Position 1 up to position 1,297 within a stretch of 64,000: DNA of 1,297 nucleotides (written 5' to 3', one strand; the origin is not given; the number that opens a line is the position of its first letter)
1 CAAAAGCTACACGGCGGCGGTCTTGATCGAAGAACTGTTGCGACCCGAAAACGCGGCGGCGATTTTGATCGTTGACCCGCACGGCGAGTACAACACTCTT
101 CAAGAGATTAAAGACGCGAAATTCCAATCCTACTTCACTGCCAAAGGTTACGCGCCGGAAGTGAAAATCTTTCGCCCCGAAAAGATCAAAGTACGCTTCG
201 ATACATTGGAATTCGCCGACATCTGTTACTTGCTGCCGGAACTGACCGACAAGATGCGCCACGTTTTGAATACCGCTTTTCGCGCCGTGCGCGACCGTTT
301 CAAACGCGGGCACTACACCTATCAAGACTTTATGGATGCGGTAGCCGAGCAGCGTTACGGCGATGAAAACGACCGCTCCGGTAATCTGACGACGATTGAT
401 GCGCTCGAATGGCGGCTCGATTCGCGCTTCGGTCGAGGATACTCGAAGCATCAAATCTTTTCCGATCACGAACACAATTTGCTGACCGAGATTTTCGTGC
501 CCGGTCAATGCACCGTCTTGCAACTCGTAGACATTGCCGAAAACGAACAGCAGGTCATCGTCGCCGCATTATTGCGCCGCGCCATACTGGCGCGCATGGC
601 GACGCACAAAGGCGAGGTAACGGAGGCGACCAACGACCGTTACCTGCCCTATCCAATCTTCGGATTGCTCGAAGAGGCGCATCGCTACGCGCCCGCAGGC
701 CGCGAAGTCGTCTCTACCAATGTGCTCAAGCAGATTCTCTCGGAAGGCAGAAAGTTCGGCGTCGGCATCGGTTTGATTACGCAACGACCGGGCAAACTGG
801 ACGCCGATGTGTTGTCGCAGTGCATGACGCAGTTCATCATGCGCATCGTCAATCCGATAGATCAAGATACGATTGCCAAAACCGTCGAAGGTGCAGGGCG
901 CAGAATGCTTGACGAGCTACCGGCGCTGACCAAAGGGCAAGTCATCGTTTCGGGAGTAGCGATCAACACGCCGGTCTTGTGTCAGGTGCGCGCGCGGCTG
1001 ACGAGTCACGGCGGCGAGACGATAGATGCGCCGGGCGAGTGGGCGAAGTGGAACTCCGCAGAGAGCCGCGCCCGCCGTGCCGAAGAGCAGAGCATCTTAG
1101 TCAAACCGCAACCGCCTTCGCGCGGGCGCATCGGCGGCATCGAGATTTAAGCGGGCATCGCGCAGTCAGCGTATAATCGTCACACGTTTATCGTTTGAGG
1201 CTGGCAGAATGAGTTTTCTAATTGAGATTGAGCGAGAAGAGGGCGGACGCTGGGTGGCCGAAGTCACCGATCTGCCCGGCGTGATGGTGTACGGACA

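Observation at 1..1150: HerA/DUF87-family ATPase at the window edge, a possible component of a defense system whose partner lies upstream of the window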

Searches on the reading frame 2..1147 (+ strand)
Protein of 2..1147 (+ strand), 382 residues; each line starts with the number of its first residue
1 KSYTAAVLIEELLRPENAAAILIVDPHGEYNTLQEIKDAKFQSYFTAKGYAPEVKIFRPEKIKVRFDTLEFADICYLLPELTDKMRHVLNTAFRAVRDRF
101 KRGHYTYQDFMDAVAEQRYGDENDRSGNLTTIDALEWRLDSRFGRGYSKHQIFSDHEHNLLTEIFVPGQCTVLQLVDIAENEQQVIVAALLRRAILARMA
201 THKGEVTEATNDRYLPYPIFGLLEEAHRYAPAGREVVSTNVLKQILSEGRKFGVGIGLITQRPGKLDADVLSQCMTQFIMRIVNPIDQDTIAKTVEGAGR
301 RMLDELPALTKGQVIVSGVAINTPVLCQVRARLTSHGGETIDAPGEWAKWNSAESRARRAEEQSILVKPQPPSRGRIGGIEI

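Call 6: search_protein_families(library=pfam, proteins=[window:2-1147:+], max_evalue=0.01)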
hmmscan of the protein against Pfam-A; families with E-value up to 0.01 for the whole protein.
window:2-1147:+ (382 aa): 1 family
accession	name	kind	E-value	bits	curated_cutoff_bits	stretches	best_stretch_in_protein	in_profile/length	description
PF01935.23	DUF87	-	1.5e-29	104.1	23.2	1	1-193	36-219/220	Helicase HerA, central domain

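Call 7: search_protein_families(library=padloc, proteins=[window:2-1147:+], max_evalue=0.01)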
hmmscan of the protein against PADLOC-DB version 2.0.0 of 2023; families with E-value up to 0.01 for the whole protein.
window:2-1147:+ (382 aa): 18 families
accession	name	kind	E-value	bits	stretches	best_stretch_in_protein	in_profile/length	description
PDLC04105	HerA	-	2e-35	120.4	2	169-354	380-560/576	-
PDLC04098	HerA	-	9.2e-26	88.6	1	168-357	484-673/686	-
PDLC04102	HerA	-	4.6e-25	86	1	175-332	469-622/654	-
PDLC04106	HerA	-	4.5e-24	82.9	1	194-349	489-648/667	-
PDLC04103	HerA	-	1.9e-21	74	2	234-330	461-557/579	-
PDLC02188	HerA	-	2.8e-20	70.7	1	169-341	378-554/578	-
PDLC02185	HerA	-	1.8e-19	67.9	1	217-330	445-562/585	-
PDLC04097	HerA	-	8.6e-19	65.6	1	240-331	503-594/618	-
PDLC04140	mad8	-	3e-18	64.4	1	1-341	40-311/314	mads_8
PDLC04100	HerA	-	7.9e-18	62.4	1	217-343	439-567/580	-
PDLC04104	HerA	-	8.6e-17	58.9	1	217-355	219-362/379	-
PDLC01055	HerA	-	1.9e-11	41.5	1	161-331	375-526/532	Type III coevolved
PDLC02684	DndH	-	1.3e-05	20.9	1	150-283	1534-1660/1715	DndH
PDLC02685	DndH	-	6e-05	18.9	1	149-262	1496-1600/1678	DndH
PDLC04107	HerA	-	0.0029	14.7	1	1-49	182-229/306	-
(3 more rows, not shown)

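Call 8: search_protein_families(library=ncbifam, proteins=[window:2-1147:+], max_evalue=0.01)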
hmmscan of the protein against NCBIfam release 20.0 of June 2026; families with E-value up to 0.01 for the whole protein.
window:2-1147:+ (382 aa): 6 families
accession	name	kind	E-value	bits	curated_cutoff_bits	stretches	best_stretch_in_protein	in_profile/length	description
NF040819.1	helicase_HerA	equivalog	9.9e-44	149.8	970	1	1-361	169-549/561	DNA double-strand break repair helicase HerA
NF040937.1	HerA_Thermprot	equivalog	4.2e-27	94.7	800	1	1-352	153-484/487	DNA double-strand break repair helicase HerA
NF042944.1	HerA_antiphage_2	equivalog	7.4e-20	71.2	850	1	186-343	394-556/576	anti-phage-associated helicase HerA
NF042943.1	HerA_antiphage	equivalog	6.9e-17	61.2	800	1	217-330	433-550/566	anti-phage-associated helicase HerA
NF053655.1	CedD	equivalog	1.2e-13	50.7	600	1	222-330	424-526/527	DNA-translocating ATPase CedD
NF033849.1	ser_rich_anae_1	subfamily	3.9e-08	31.1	650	1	114-296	920-1104/1163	serine-rich protein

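Call 9: find_homologous_proteins(query=window:2-1147:+, max_evalue=1e-10)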
Query window:2-1147:+ (382 aa): 4005 proteins with E <= 1e-10 among 8000 candidates; the best 120 are listed.
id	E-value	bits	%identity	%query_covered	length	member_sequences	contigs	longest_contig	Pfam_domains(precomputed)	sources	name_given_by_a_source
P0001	3.6e-253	857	100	100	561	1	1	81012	PF01935.24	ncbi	-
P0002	1.1e-209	714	83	100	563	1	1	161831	PF01935.24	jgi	jgi:DNA helicase HerA-like ATPase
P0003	1.4e-209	714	83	100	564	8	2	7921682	PF01935.24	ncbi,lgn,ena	ncbi:MAG: ATP-binding protein [Blastocatellia bacterium]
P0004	1.1e-208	711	83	100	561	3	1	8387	PF01935.24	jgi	jgi:DNA helicase HerA-like ATPase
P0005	3.5e-208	709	82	100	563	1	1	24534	PF01935.24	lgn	-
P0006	7.0e-208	708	82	100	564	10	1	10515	PF01935.24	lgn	-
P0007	4.3e-207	706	82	100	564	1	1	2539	PF01935.24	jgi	jgi:DNA helicase HerA-like ATPase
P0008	1.8e-206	704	81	100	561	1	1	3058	PF01935.24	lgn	-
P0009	3.0e-205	700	81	100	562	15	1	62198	PF01935.24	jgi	jgi:uncharacterized protein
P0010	1.8e-203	694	81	100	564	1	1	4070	PF01935.24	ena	-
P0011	3.8e-203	693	81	100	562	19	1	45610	PF01935.24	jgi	jgi:uncharacterized protein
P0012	1.3e-202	691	81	100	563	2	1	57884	PF01935.24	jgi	jgi:DNA helicase HerA-like ATPase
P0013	3.4e-202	690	80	100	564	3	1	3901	PF01935.24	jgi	jgi:DNA helicase HerA-like ATPase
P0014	1.1e-200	684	79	100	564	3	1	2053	PF01935.24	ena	-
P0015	1.2e-200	684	78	100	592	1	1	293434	PF01935.24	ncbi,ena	-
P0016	1.6e-200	684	78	100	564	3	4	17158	PF01935.24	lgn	-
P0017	2.5e-200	683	79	100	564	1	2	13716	PF01935.24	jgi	jgi:uncharacterized protein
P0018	2.8e-199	680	78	100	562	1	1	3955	PF01935.24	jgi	jgi:DNA helicase HerA-like ATPase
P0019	5.0e-199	679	78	100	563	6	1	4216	PF01935.24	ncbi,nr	ncbi:MAG TPA: ATP-binding protein [Blastocatellia bacterium]|nr:ATP-binding protein [Blastocatellia 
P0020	5.8e-199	679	79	100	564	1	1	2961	PF01935.24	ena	-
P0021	1.7e-198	677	78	97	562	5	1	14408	PF01935.24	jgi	jgi:DNA helicase HerA-like ATPase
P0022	4.6e-198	676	79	100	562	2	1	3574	PF01935.24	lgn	-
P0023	2.3e-197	674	78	100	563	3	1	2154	PF01935.24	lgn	-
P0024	2.5e-197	673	79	100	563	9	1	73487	PF01935.24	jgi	jgi:DNA helicase HerA-like ATPase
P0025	3.2e-197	673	78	100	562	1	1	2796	PF01935.24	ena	-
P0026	4.9e-197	673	77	100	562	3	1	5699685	PF01935.24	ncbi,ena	-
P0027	8.8e-197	672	78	100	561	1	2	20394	PF01935.24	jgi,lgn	jgi:DNA helicase HerA-like ATPase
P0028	1.4e-196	671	78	100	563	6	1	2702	PF01935.24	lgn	-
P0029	2.8e-196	670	77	100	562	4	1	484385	PF01935.24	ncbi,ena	-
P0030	4.1e-196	670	78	100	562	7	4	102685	PF01935.24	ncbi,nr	ncbi:MAG TPA: ATP-binding protein [Blastocatellia bacterium]|nr:ATP-binding protein [Blastocatellia 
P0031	5.1e-196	669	79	100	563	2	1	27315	PF01935.24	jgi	jgi:DNA helicase HerA-like ATPase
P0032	6.5e-196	669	77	100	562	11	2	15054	PF01935.24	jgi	jgi:DNA helicase HerA-like ATPase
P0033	1.2e-195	668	78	100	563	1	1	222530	PF01935.24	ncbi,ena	-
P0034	1.4e-195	668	77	100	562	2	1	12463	PF01935.24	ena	-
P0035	2.1e-195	667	77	100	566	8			PF01935.24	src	-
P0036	2.1e-195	667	77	100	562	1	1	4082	PF01935.24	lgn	-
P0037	4.4e-195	666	77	100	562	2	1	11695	PF01935.24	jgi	jgi:DNA helicase HerA-like ATPase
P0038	5.7e-195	666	77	100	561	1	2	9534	PF01935.24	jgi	jgi:DNA helicase HerA-like ATPase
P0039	1.2e-193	661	76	100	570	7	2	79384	PF01935.24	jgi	jgi:hypothetical protein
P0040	5.6e-193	659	77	100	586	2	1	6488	PF01935.24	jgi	jgi:uncharacterized protein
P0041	1.1e-192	658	77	100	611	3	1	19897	PF01935.24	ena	-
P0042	7.3e-192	656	77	100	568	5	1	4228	PF01935.24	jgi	jgi:uncharacterized protein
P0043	7.7e-192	655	77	100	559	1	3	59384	PF01935.24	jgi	jgi:hypothetical protein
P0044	2.2e-191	654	77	100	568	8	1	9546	PF01935.24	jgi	jgi:DNA helicase HerA-like ATPase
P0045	5.0e-191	653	76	100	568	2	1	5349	PF01935.24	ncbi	ncbi:MAG: ATP-binding protein [Blastocatellia bacterium]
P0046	9.2e-191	652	77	100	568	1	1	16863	PF01935.24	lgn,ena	-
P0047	3.1e-190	650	77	100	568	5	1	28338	PF01935.24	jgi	jgi:uncharacterized protein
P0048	9.7e-190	649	77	100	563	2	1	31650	PF01935.24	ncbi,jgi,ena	-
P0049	1.6e-189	648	77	100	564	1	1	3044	PF01935.24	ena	-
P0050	7.2e-189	646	76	100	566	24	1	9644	PF01935.24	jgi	jgi:DNA helicase HerA-like ATPase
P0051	7.7e-189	646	75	100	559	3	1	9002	PF01935.24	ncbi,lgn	-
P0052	8.9e-189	645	77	100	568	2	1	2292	PF01935.24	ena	-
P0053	1.2e-188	645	76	100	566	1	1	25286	PF01935.24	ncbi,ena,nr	ncbi:MAG TPA: ATP-binding protein [Blastocatellia bacterium]|nr:ATP-binding protein [Blastocatellia 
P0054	1.5e-188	645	76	100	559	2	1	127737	PF01935.24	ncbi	ncbi:MAG: ATP-binding protein [Acidobacteriota bacterium]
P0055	1.7e-188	644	78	92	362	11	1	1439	PF01935.24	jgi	jgi:hypothetical protein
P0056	2.7e-188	644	76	100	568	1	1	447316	PF01935.24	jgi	jgi:DNA helicase HerA-like ATPase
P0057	3.4e-187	640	75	100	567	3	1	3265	PF01935.24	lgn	-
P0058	5.0e-187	640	75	100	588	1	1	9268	PF01935.24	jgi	jgi:DNA helicase HerA-like ATPase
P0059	6.2e-183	626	74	100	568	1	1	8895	PF01935.24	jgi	jgi:DNA helicase HerA-like ATPase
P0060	3.8e-180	617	75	100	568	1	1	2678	PF01935.24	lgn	-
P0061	4.5e-178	610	73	100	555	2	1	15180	PF01935.24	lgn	-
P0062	5.5e-177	607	79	91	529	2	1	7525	PF01935.24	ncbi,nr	ncbi:MAG: ATP-binding protein, partial [Blastocatellia bacterium]|nr:ATP-binding protein [Blastocate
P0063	2.0e-159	549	80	80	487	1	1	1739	PF01935.24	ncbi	ncbi:MAG TPA: ATP-binding protein, partial [Blastocatellia bacterium]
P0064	1.6e-153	529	80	78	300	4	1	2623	PF01935.24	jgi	jgi:DNA helicase HerA-like ATPase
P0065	7.8e-152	524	66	100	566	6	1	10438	PF01935.24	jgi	jgi:DNA helicase HerA-like ATPase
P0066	3.7e-151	522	65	100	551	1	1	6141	PF01935.24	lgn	-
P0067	2.7e-149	515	64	100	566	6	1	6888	PF01935.24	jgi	-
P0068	3.8e-149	515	64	100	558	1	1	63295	PF01935.24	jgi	jgi:DNA helicase HerA-like ATPase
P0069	3.9e-149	515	63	100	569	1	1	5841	PF01935.24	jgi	jgi:DNA helicase HerA-like ATPase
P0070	5.8e-149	514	66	98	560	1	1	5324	PF01935.24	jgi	jgi:DNA helicase HerA-like ATPase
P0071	6.3e-149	514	65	97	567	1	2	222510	PF01935.24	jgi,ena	jgi:DNA helicase HerA-like ATPase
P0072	7.5e-149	514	65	100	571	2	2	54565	PF01935.24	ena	-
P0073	9.8e-149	514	64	100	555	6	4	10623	PF01935.24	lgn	-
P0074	1.1e-148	513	65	100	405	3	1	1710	PF01935.24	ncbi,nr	ncbi:MAG: ATP-binding protein, partial [Pyrinomonadaceae bacterium]|nr:ATP-binding protein [Pyrinomo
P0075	1.2e-148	513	65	100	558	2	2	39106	PF01935.24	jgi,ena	-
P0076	2.0e-148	513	65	97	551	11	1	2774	PF01935.24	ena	-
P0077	2.4e-148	512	65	100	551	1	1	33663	PF01935.24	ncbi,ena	-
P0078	2.7e-148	512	64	100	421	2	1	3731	PF01935.24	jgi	jgi:DNA helicase HerA-like ATPase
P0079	3.1e-148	512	64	100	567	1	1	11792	PF01935.24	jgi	jgi:uncharacterized protein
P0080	3.4e-148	512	63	100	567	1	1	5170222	PF01935.24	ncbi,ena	-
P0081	4.0e-148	512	63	100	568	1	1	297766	PF01935.24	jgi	jgi:DNA helicase HerA-like ATPase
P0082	4.5e-148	511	63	100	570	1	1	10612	PF01935.24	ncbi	-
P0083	6.6e-148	511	63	100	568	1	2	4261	PF01935.24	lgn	-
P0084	8.1e-148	511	63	100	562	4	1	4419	PF01935.24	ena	-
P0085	9.9e-148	510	65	100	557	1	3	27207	PF01935.24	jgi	jgi:hypothetical protein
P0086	1.0e-147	510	64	100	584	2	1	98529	PF01935.24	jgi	jgi:uncharacterized protein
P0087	1.1e-147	510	63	100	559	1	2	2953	PF01935.24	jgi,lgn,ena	-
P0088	1.2e-147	510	63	100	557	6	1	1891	PF01935.24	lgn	-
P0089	1.6e-147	510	64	100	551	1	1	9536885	PF01935.24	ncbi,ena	-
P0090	1.7e-147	510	64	100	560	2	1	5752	PF01935.24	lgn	-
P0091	1.8e-147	509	63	100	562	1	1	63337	PF01935.24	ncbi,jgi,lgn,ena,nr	ncbi:MAG TPA: ATP-binding protein [Blastocatellia bacterium]|nr:ATP-binding protein [Blastocatellia 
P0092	2.0e-147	509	65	100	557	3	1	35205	PF01935.24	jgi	jgi:DNA helicase HerA-like ATPase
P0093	2.2e-147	509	64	100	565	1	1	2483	PF01935.24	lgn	-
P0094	2.4e-147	509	63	100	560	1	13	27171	PF01935.24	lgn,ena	-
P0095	2.4e-147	509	64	100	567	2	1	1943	PF01935.24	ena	-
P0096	2.6e-147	509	64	100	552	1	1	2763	PF01935.24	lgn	-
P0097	3.2e-147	509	65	97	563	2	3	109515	PF01935.24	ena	-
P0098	3.2e-147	509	65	97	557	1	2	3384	PF01935.24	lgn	-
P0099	3.4e-147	509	63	100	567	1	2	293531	PF01935.24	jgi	jgi:DNA helicase HerA-like ATPase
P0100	3.4e-147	509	65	97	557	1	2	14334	PF01935.24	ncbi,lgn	-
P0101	3.7e-147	508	65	100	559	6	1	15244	PF01935.24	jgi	jgi:uncharacterized protein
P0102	4.1e-147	508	64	100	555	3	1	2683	PF01935.24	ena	-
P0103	4.1e-147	508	63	100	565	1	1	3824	PF01935.24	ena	-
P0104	4.5e-147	508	65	97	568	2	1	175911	PF01935.24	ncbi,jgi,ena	ncbi:MAG TPA: ATP-binding protein [Pyrinomonadaceae bacterium]|jgi:hypothetical protein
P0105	5.2e-147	508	65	100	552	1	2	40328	PF01935.24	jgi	jgi:uncharacterized protein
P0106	6.0e-147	508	64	100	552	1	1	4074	PF01935.24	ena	-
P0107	6.7e-147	508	63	100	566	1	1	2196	PF01935.24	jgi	jgi:DNA helicase HerA-like ATPase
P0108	8.9e-147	507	63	100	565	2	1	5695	PF01935.24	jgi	jgi:DNA helicase HerA-like ATPase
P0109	9.8e-147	507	65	97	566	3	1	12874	PF01935.24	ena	-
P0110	1.1e-146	507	62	100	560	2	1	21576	PF01935.24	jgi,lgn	jgi:hypothetical protein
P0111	1.1e-146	507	65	97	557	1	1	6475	PF01935.24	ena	-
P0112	1.2e-146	507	65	100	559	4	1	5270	PF01935.24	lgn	-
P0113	1.3e-146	507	62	100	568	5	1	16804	PF01935.24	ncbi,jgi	jgi:DNA helicase HerA-like ATPase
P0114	1.4e-146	507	64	100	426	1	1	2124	PF01935.24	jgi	jgi:hypothetical protein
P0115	1.7e-146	506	65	96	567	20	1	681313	PF01935.24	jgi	jgi:DNA helicase HerA-like ATPase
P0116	1.7e-146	506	65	97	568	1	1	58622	PF01935.24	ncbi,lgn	-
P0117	1.7e-146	506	64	100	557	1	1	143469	PF01935.24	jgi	jgi:DNA helicase HerA-like ATPase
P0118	1.8e-146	506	63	100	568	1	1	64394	PF01935.24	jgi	jgi:DNA helicase HerA-like ATPase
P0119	1.9e-146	506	64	97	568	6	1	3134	PF01935.24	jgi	jgi:DNA helicase HerA-like ATPase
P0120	1.9e-146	506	61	100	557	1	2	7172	PF01935.24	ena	-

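Call 10: find_encoding_contigs(protein=P0001, flank=10000, max_places=4)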
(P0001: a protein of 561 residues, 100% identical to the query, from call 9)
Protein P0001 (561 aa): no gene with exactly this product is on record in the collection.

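Call 11: find_encoding_contigs(protein=P0003, flank=10000, max_places=3)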
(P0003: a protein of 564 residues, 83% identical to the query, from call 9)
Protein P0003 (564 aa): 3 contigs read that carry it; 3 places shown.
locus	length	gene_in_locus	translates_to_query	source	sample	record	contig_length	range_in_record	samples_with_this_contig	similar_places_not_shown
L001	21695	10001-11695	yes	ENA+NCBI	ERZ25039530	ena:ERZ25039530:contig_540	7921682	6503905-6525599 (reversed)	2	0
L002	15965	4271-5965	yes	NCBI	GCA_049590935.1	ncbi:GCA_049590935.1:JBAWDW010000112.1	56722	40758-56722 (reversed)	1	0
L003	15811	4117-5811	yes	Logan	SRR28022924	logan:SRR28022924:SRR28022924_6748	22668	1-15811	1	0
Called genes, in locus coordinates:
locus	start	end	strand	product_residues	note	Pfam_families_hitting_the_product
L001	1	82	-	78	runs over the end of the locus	-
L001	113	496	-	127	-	PF00175:NAD_binding_1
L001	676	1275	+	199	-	-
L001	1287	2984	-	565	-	PF06418:CTP_synth_N, PF00117:GATase, PF07722:Peptidase_C26 (weak)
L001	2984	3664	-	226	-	PF02348:CTP_transf_3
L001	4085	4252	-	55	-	-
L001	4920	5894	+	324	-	PF01548:DEDD_Tnp_IS110, PF02371:Transposase_20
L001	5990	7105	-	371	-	-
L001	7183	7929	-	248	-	-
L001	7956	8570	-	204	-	PF04542:Sigma70_r2, PF04545:Sigma70_r4 (weak), PF08281:Sigma70_r4_2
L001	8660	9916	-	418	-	PF07969:Amidohydro_3 (weak), PF01979:Amidohydro_1, PF07969:Amidohydro_3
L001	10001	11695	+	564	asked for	PF01935:DUF87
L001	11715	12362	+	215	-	PF27258:NspV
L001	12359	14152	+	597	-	-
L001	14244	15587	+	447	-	PF00884:Sulfatase, PF01663:Phosphodiest (faint), PF16347:SGSH_C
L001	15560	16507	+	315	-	PF03781:FGE-sulfatase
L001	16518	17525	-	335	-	-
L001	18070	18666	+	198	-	-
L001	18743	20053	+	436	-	PF26745:SPM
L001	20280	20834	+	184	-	PF01966:HD (weak)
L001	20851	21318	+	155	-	PF02411:MerT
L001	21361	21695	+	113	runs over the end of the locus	-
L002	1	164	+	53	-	?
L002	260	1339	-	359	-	-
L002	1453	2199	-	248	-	-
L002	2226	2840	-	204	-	PF04542:Sigma70_r2, PF04545:Sigma70_r4 (weak), PF08281:Sigma70_r4_2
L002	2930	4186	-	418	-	PF07969:Amidohydro_3 (weak), PF01979:Amidohydro_1, PF07969:Amidohydro_3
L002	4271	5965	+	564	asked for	PF01935:DUF87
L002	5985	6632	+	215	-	PF27258:NspV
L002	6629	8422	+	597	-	-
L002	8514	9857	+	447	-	PF00884:Sulfatase, PF01663:Phosphodiest (faint), PF16347:SGSH_C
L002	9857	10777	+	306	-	PF03781:FGE-sulfatase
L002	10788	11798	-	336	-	-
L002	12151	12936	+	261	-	-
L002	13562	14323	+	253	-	PF26745:SPM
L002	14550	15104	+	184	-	PF01966:HD (weak)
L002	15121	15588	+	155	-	PF02411:MerT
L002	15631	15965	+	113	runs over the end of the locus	-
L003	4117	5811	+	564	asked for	PF01935:DUF87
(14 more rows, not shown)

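Call 36: search_protein_families(library=padloc, proteins=[P0001, L002:6629-8422:+, L004:6153-6836:+, L001:11715-12362:+, L082:3022-3633:+], max_evalue=0.001)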
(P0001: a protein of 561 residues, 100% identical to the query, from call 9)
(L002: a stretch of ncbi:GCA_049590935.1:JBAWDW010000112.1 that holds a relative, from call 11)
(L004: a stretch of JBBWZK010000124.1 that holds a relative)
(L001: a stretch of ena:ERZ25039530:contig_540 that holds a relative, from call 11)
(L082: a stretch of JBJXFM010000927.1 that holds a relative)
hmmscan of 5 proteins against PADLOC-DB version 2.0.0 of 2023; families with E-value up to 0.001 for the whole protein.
P0001 (561 aa): 17 families
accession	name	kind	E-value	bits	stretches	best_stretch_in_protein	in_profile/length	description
PDLC04105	HerA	-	5.4e-45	152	2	349-533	381-560/576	-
PDLC04098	HerA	-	4e-33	112.9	2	347-536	484-673/686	-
PDLC04102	HerA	-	2.5e-32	110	2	354-510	469-621/654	-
PDLC04106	HerA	-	4.6e-32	109.4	2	374-528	490-648/667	-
PDLC04103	HerA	-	2.3e-31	106.8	2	414-509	462-557/579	-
PDLC02185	HerA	-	3.7e-31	106.5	2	396-509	445-562/585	-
PDLC04097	HerA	-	9.3e-28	95.2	2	419-510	503-594/618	-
PDLC04100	HerA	-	1.7e-27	94.3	2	396-522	439-567/580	-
PDLC02188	HerA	-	1.1e-24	85.2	1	349-520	379-554/578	-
PDLC04140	mad8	-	5.8e-24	83.2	1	167-519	27-310/314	mads_8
PDLC01055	HerA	-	3.3e-20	70.4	2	340-510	375-526/532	Type III coevolved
PDLC04104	HerA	-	2.1e-16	57.7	1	396-534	219-362/379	-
PDLC04107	HerA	-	3e-09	34.3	1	164-228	166-229/306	-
PDLC04101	HerA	-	3.4e-09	33.9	1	165-224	166-216/400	-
PDLC02684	DndH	-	2.1e-07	26.9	1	329-444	1534-1640/1715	DndH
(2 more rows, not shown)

L002:6629-8422:+ (597 aa): 7 families
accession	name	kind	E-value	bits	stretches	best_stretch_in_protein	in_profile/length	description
PDLC03310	MTase_II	-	9e-126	418.4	1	77-543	10-472/475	Type II methyltransferase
PDLC03630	REase_MTase_IIG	-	4.8e-19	65.7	2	377-526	845-1014/1100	Type IIG restriction enzyme-methyltransferase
PDLC03258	MTase_II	-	2.8e-06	24.7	1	77-194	21-116/366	Type II methyltransferase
PDLC03335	MTase_II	-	1e-05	22.4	1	3-200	6-215/607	Type II methyltransferase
PDLC03222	MTase_II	-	2e-05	21.4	1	79-196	133-240/602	Type II methyltransferase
PDLC03719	oMTase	-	2.6e-05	21.4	1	77-193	24-125/387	orphan methyltransferase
PDLC03580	REase_II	-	0.00017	17.5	1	379-518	867-1012/1112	Type II restriction enzyme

L004:6153-6836:+ (227 aa): 1 family
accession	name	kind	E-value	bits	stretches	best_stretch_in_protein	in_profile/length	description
PDLC03454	REase_II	-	3e-80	266.7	1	14-226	1-215/220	Type II restriction enzyme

L001:11715-12362:+ (215 aa): 1 family
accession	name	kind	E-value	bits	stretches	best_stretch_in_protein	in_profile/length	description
PDLC03454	REase_II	-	1.4e-80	267.8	1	5-214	4-215/220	Type II restriction enzyme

L082:3022-3633:+ (203 aa): 0 families
